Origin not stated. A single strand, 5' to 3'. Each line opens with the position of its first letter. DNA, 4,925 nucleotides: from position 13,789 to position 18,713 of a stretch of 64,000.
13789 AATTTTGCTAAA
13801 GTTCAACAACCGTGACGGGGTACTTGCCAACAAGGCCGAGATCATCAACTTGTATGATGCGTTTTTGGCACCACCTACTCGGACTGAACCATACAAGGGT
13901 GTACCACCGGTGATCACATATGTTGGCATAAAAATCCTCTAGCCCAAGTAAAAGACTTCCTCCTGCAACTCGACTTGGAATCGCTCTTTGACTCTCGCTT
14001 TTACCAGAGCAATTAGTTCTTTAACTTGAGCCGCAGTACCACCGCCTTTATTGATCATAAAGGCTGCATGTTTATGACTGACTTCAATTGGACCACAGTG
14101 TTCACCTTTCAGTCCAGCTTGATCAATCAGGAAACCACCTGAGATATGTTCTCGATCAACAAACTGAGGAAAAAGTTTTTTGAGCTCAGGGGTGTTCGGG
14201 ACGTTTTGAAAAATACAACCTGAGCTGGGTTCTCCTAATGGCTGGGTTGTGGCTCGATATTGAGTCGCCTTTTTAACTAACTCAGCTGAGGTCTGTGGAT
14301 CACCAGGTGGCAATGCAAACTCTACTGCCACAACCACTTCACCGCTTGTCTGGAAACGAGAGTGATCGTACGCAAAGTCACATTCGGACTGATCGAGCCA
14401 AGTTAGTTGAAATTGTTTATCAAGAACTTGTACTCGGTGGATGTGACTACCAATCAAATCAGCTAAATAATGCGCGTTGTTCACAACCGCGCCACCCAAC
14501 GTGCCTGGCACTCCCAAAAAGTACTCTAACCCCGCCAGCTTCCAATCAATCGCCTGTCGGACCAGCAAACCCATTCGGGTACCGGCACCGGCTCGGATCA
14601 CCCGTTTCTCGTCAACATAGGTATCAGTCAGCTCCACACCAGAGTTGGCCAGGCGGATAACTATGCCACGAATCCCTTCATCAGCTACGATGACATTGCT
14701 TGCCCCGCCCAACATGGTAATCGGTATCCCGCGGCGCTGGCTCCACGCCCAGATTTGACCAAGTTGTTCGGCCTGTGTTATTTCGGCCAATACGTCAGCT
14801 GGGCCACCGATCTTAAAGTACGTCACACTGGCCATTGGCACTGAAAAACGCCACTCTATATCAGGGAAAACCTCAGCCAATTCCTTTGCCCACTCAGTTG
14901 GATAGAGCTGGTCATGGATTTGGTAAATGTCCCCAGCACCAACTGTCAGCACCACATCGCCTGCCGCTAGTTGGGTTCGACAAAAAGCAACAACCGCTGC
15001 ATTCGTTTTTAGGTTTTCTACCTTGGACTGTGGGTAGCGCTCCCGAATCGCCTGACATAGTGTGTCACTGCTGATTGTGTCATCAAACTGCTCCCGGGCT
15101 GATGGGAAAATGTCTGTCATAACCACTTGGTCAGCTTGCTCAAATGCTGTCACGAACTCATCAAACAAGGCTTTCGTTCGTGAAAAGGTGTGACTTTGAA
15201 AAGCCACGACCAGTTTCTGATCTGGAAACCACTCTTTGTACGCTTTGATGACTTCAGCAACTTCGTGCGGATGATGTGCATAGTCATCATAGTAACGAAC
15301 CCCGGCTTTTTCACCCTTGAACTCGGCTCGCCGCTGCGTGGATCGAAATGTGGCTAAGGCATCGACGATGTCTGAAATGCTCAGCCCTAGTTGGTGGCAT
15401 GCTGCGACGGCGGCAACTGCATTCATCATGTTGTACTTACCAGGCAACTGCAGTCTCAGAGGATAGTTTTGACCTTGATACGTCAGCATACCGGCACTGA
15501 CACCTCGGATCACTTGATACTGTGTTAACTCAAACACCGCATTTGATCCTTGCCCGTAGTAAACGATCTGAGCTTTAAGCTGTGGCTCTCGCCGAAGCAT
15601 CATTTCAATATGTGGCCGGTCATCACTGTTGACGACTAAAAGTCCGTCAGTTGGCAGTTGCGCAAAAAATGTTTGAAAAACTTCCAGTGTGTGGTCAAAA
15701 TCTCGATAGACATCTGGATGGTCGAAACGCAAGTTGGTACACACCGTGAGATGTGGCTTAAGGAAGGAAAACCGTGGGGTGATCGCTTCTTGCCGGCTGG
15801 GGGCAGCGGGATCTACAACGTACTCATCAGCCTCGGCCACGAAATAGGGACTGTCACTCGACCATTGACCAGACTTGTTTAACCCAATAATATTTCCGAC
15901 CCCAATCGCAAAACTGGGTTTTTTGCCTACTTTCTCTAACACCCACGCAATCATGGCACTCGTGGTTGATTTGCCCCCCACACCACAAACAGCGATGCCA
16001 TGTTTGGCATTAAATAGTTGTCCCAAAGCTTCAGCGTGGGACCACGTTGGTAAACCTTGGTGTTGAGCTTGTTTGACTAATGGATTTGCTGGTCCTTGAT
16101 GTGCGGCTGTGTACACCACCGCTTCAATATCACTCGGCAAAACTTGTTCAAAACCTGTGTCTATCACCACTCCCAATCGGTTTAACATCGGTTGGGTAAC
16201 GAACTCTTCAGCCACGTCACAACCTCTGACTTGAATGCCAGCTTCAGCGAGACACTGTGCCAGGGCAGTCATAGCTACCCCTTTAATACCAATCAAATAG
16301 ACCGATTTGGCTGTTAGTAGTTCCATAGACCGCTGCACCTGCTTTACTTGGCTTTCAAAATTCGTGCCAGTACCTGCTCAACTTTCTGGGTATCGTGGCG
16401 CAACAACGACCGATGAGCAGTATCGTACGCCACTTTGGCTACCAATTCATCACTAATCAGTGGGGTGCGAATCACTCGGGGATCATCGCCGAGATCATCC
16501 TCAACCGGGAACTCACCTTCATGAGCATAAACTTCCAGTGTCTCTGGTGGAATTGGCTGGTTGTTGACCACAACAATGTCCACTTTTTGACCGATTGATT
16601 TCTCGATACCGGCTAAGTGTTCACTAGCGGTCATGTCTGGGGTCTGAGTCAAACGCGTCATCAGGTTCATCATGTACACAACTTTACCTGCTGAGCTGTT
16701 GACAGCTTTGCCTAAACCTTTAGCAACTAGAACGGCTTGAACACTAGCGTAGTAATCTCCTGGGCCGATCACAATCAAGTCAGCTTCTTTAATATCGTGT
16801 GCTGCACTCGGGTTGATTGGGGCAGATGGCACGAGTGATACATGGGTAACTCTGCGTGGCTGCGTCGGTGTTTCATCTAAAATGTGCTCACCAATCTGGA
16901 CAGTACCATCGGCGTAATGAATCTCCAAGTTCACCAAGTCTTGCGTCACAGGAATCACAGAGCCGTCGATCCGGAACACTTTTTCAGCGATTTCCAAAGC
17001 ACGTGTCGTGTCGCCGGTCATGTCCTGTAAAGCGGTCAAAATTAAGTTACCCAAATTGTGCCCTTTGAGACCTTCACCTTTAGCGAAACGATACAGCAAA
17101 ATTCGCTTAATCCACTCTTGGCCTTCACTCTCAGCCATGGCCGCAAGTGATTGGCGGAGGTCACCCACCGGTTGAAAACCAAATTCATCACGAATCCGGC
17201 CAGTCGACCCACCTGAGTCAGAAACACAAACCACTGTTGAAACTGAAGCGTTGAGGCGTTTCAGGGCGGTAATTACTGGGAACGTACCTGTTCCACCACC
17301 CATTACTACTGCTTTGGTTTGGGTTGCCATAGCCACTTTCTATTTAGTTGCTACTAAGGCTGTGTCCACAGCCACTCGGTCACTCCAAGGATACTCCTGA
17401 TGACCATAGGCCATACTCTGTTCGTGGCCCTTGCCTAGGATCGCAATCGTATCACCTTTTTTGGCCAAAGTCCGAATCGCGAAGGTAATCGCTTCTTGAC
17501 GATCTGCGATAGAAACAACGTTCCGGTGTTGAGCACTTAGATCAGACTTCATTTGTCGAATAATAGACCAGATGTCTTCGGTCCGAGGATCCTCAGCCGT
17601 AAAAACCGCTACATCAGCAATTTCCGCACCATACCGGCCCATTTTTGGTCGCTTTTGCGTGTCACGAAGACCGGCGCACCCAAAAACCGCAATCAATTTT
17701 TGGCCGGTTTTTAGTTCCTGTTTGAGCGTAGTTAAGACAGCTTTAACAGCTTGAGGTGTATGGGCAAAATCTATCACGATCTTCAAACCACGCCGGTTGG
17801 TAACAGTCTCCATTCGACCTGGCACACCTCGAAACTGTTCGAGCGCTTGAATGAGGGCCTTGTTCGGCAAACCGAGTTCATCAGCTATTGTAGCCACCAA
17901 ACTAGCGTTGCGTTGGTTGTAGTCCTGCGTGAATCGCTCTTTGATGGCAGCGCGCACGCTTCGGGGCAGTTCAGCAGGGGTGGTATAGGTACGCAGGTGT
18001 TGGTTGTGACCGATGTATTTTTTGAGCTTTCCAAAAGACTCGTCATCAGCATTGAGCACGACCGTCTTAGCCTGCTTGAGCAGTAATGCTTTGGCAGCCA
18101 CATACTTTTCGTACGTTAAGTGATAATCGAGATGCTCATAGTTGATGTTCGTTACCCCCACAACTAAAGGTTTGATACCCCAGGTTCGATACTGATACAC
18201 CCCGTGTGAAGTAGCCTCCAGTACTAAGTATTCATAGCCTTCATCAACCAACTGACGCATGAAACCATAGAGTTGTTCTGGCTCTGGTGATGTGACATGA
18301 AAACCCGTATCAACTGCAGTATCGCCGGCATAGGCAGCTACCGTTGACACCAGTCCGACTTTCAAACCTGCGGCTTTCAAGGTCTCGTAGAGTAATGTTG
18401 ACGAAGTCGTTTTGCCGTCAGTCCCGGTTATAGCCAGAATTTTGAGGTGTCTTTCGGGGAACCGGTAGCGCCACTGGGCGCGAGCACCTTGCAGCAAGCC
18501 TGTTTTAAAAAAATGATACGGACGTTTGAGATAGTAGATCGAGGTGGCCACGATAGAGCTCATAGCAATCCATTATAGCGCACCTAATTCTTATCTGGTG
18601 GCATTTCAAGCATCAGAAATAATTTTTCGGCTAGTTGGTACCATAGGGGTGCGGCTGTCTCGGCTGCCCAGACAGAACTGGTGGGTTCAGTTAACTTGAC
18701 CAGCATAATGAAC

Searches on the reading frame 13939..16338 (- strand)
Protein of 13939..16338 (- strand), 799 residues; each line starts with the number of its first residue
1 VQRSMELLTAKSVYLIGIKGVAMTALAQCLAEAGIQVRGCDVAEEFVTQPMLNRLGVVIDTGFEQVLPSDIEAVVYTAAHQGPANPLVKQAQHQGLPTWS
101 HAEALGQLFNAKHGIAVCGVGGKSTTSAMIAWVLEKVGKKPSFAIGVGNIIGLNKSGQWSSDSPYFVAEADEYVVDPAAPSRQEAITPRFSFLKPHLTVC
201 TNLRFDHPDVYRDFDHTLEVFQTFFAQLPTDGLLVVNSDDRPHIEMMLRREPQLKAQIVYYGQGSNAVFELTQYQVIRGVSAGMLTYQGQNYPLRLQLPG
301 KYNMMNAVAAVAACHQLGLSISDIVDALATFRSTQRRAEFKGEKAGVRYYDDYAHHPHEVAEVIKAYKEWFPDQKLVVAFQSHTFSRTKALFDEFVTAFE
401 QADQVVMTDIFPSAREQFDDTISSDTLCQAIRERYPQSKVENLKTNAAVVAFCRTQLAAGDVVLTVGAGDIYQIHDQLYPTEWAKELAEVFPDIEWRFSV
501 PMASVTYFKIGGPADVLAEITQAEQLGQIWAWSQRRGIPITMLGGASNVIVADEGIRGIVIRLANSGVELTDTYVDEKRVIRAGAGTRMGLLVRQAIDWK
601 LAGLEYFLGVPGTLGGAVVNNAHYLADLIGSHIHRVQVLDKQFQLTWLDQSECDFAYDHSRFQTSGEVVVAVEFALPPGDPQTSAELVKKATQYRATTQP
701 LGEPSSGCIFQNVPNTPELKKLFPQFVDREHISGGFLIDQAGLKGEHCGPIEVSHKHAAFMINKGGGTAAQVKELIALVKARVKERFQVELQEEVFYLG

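Call 32: search_protein_families(library=pfam, proteins=[window:13939-16338:-], max_evalue=0.0001)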
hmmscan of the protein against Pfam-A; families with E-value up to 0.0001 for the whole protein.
window:13939-16338:- (799 aa): 5 families
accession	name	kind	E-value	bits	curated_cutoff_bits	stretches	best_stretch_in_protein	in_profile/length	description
PF02873.21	MurB_C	-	6.7e-25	87.6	27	1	687-796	5-97/99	UDP-N-acetylenolpyruvoylglucosamine reductase, C-terminal domain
PF02875.26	Mur_ligase_C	-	1.7e-20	74.5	28.4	1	336-469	1-127/127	Mur ligase, glutamate ligase domain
PF08245.18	Mur_ligase_M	-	4.1e-20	73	24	1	117-314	1-200/200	Mur ligase middle domain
PF01565.28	FAD_binding_4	-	7.7e-14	52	26.4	1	515-640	2-130/139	FAD binding domain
PF01225.30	Mur_ligase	-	7.4e-13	49.1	21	1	13-112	2-94/95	Mur ligase family, catalytic domain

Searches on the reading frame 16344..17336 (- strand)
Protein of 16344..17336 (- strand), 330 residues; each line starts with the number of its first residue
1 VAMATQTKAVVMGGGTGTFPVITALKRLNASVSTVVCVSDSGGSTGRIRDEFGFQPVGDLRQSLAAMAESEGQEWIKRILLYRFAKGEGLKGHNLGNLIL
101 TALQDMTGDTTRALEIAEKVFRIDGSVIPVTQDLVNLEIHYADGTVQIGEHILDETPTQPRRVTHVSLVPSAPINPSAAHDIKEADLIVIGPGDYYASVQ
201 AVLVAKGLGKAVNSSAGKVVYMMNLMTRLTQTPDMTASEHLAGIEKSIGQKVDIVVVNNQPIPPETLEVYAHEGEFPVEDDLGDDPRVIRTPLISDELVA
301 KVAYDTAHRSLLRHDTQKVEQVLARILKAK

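Call 32: search_protein_families(library=pfam, proteins=[window:16344-17336:-], max_evalue=0.0001)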
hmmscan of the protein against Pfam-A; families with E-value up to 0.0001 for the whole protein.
window:16344-17336:- (330 aa): 1 family
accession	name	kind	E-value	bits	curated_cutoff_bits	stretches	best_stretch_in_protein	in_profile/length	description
PF01933.23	CofD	-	1.4e-72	244.8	30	1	10-282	2-274/290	2-phospho-L-lactate transferase CofD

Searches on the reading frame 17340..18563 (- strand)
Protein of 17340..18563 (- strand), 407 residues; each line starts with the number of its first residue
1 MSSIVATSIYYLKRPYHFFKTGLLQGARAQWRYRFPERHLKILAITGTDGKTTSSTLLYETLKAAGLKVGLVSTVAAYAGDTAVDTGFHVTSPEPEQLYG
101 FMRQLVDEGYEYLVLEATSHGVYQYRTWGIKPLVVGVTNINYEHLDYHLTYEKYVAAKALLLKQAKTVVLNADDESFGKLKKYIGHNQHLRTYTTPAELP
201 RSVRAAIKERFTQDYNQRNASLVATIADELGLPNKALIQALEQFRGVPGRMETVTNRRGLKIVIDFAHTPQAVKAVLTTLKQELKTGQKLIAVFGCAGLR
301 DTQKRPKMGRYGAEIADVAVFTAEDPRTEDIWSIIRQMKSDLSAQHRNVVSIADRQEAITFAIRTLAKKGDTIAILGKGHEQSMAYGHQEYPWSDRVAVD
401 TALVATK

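Call 32: search_protein_families(library=pfam, proteins=[window:17340-18563:-], max_evalue=0.0001)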
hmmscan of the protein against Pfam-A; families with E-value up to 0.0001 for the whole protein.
window:17340-18563:- (407 aa): 2 families
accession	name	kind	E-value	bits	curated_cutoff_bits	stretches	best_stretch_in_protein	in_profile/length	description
PF02875.26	Mur_ligase_C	-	1.9e-31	110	28.4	1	249-379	1-127/127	Mur ligase, glutamate ligase domain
PF08245.18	Mur_ligase_M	-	7.4e-30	104.8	24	1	45-199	1-149/200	Mur ligase middle domain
